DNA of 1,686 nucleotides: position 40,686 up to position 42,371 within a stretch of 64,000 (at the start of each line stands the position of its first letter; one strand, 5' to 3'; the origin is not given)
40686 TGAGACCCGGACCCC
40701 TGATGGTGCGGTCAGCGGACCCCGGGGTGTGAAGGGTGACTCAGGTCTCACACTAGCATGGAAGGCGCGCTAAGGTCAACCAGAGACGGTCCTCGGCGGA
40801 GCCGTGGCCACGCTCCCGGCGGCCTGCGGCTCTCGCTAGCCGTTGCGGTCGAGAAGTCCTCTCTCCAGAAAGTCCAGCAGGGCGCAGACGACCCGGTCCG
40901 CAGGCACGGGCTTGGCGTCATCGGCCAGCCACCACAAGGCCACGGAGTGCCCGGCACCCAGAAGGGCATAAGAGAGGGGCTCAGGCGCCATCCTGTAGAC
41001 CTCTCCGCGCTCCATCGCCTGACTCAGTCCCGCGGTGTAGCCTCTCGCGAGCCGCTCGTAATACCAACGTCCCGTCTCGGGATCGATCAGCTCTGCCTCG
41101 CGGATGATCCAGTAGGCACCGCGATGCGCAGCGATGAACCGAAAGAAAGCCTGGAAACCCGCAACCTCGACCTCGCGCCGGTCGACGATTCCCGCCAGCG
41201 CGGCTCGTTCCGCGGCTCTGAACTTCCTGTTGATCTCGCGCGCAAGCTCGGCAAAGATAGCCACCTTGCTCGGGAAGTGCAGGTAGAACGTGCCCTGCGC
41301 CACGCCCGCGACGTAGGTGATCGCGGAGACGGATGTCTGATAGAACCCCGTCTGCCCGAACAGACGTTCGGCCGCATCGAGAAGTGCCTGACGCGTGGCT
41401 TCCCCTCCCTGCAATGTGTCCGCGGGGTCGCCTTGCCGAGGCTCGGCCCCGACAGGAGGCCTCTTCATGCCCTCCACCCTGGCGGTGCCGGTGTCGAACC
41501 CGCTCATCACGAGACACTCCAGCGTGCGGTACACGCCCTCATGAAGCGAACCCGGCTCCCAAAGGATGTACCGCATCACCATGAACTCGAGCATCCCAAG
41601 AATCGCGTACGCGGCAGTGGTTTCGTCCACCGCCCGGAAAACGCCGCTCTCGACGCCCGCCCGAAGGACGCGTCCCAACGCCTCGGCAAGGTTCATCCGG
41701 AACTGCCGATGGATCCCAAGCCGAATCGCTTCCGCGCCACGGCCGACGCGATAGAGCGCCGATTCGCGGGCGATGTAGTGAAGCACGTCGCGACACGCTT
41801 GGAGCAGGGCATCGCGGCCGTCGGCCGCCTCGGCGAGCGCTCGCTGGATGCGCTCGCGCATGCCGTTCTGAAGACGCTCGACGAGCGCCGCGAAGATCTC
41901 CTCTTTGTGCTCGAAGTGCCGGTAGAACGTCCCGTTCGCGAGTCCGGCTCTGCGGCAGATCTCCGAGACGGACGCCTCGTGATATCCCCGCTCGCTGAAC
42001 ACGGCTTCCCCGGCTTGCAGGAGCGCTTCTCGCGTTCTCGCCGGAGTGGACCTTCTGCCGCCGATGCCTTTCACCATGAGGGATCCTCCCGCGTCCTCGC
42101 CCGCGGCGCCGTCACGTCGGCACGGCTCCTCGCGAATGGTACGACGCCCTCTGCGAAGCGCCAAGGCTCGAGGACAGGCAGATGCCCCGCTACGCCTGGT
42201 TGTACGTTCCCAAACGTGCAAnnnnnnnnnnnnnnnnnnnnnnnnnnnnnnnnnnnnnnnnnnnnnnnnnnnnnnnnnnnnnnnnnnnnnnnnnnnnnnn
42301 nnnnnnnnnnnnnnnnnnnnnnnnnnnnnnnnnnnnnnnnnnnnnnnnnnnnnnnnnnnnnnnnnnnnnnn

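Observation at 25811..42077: Seventeen-gene TetR-headed lipid/acyl-CoA operon with an embedded Liv-type transporter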

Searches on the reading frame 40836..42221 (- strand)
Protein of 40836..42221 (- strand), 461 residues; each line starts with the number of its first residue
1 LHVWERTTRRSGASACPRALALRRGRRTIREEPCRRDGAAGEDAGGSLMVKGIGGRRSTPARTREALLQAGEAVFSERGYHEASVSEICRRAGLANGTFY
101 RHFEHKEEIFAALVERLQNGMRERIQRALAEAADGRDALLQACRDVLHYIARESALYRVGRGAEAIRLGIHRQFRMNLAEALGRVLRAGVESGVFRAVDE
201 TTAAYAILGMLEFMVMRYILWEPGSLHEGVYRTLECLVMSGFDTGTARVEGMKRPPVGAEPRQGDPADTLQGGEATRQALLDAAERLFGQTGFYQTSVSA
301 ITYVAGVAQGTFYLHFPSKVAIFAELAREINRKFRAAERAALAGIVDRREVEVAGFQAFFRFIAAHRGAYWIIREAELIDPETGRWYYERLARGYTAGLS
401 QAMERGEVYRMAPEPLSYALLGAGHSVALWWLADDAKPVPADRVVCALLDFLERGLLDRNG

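Call 5: search_protein_families(library=pfam, proteins=[window:40836-42221:-])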
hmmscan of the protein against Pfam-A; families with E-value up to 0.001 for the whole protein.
window:40836-42221:- (461 aa): 4 families
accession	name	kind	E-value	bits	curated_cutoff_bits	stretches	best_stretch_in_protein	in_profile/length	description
PF00440.29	TetR_N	-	2.7e-32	110.7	24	2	67-113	1-47/47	Bacterial regulatory proteins, tetR family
PF17932.6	TetR_C_24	-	1.3e-08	35.5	26.4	1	136-214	5-87/114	Tetracyclin repressor-like, C-terminal domain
PF21351.2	TetR_C_41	-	2.4e-06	28.2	27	0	396-450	49-103/108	Tetracyclin repressor-like, C-terminal domain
PF17935.6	TetR_C_27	-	0.00011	22.8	26.1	1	162-212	32-82/106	Tetracyclin repressor-like, C-terminal domain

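Call 8: search_protein_families(library=ncbifam, proteins=[window:40836-42221:-], max_evalue=0.00001)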
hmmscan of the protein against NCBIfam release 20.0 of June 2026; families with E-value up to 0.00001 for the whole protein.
window:40836-42221:- (461 aa): 22 families
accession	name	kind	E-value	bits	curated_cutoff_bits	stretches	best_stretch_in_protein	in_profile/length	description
NF041196.1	ScbR_bind_reg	equivalog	2.4e-31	109.4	150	2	61-209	5-156/191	ScbR family autoregulator-binding transcription factor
NF053731.1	TransRegFasRMycb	equivalog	5.7e-31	107.9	330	2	62-159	11-108/199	HTH-type transcriptional activator FasR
NF053878.1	FATransRegFadRBac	equivalog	1.3e-26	93.6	200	2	66-222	7-168/190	fatty acid metabolism transcriptional regulator FadR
NF051852.1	efflux_TF_MtrR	exception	4e-23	82.3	280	2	61-154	9-103/205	multidrug efflux system transcriptional repressor MtrR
NF007949.0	PRK10668.1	equivalog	1.7e-20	73.5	271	2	269-334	5-70/216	multidrug efflux transporter transcriptional repressor AcrR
NF050111.1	TransRegSACE7040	equivalog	3.2e-20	72.8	250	2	64-160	3-99/186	SACE_7040 family transcriptional regulator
NF051457.1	acryl_TF_AcuR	equivalog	1.4e-18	66.9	247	2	60-133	15-88/204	acrylate utilization transcriptional regulator AcuR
NF007430.0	PRK09975.1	equivalog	4.2e-17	62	274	2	61-152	10-102/220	acrEF/envCD operon transcriptional regulator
TIGR03384.1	betaine_BetI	equivalog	1.8e-16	60.4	201.3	2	63-139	9-85/189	choline-binding transcriptional repressor BetI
TIGR03968.1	mycofact_TetR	equivalog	2.1e-16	60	224.9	2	59-158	6-104/190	mycofactocin system transcriptional regulator MftR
NF058643.1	TranRegCurRPseudo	equivalog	7.9e-16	58.3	300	1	62-141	7-87/193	TetR family transcriptional repressor CurR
NF053516.1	TranRepPrsAVib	equivalog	1.7e-15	57.4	300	1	274-352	5-83/208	TetR family transcriptional repressor PsrA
NF001978.0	PRK00767.1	equivalog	9.9e-15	54.8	118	1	64-141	11-88/197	transcriptional regulator BetI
NF011584.0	PRK15008.1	equivalog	9.2e-13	48.5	230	0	274-337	17-80/212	HTH-type transcriptional regulator RutR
NF008402.0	PRK11202.1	equivalog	4e-12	46.3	151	1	56-159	5-109/211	HTH-type transcriptional repressor FabR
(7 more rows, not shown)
